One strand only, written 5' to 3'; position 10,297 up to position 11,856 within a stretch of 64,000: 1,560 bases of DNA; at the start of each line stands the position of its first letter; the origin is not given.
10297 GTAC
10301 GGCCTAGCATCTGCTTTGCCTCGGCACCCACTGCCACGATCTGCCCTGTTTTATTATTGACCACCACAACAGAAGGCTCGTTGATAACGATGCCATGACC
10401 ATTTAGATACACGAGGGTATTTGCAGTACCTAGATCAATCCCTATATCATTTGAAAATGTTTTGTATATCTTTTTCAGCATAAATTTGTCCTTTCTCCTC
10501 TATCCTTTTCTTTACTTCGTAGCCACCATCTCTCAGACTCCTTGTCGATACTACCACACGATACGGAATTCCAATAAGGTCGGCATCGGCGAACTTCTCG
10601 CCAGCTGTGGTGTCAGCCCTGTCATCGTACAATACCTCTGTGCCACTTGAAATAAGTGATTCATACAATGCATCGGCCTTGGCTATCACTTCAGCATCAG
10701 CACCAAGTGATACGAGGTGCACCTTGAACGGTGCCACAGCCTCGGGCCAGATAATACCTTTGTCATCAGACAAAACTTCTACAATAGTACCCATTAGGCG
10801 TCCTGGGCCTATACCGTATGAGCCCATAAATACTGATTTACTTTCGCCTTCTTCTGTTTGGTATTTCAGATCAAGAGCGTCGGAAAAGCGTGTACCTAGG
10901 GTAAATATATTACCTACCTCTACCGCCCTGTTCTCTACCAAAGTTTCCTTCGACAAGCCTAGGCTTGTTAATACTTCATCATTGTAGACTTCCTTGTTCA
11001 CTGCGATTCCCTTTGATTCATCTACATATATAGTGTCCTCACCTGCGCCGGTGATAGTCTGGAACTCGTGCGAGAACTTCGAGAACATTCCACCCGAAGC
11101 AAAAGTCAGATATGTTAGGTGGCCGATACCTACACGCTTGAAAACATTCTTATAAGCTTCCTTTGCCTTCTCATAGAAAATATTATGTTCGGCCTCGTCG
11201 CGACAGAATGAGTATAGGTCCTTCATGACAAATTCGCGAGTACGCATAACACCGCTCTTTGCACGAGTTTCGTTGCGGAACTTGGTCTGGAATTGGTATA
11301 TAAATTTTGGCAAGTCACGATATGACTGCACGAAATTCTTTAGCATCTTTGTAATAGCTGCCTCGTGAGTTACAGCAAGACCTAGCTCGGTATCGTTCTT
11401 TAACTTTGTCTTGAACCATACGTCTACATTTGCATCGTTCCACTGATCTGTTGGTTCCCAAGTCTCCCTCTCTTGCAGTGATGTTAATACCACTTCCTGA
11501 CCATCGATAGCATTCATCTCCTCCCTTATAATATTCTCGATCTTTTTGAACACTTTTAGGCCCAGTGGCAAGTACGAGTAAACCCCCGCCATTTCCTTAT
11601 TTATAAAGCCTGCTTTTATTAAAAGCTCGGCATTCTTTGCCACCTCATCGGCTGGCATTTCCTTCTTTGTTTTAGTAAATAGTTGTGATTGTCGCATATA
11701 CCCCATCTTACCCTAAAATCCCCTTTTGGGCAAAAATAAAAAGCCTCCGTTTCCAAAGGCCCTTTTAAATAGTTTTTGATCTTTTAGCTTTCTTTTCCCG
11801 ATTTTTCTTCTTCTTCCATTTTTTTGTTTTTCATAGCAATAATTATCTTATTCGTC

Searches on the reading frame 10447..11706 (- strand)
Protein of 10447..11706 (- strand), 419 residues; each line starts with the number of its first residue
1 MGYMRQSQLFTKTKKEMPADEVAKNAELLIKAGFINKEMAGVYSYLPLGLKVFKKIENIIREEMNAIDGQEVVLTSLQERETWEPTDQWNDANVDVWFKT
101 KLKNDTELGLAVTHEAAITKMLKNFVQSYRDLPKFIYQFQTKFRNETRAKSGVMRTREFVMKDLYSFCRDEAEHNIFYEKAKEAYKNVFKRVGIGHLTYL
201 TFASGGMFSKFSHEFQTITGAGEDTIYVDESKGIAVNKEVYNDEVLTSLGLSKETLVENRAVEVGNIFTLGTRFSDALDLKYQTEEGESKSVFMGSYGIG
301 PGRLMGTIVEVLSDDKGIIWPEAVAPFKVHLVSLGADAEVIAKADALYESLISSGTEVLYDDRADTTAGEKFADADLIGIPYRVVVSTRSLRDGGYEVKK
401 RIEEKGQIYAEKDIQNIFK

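Call 13: search_protein_families(library=pfam, proteins=[window:10447-11706:-], max_evalue=0.001)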
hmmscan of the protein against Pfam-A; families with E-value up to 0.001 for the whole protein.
window:10447-11706:- (419 aa): 2 families
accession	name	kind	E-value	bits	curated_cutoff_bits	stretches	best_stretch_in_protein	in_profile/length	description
PF00587.30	tRNA-synt_2b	-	1.1e-28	101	29.3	1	98-311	1-178/179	tRNA synthetase class II core domain (G, H, P, S and T)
PF03129.25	HGTP_anticodon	-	8.1e-13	48.8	21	1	328-403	1-76/94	Anticodon binding domain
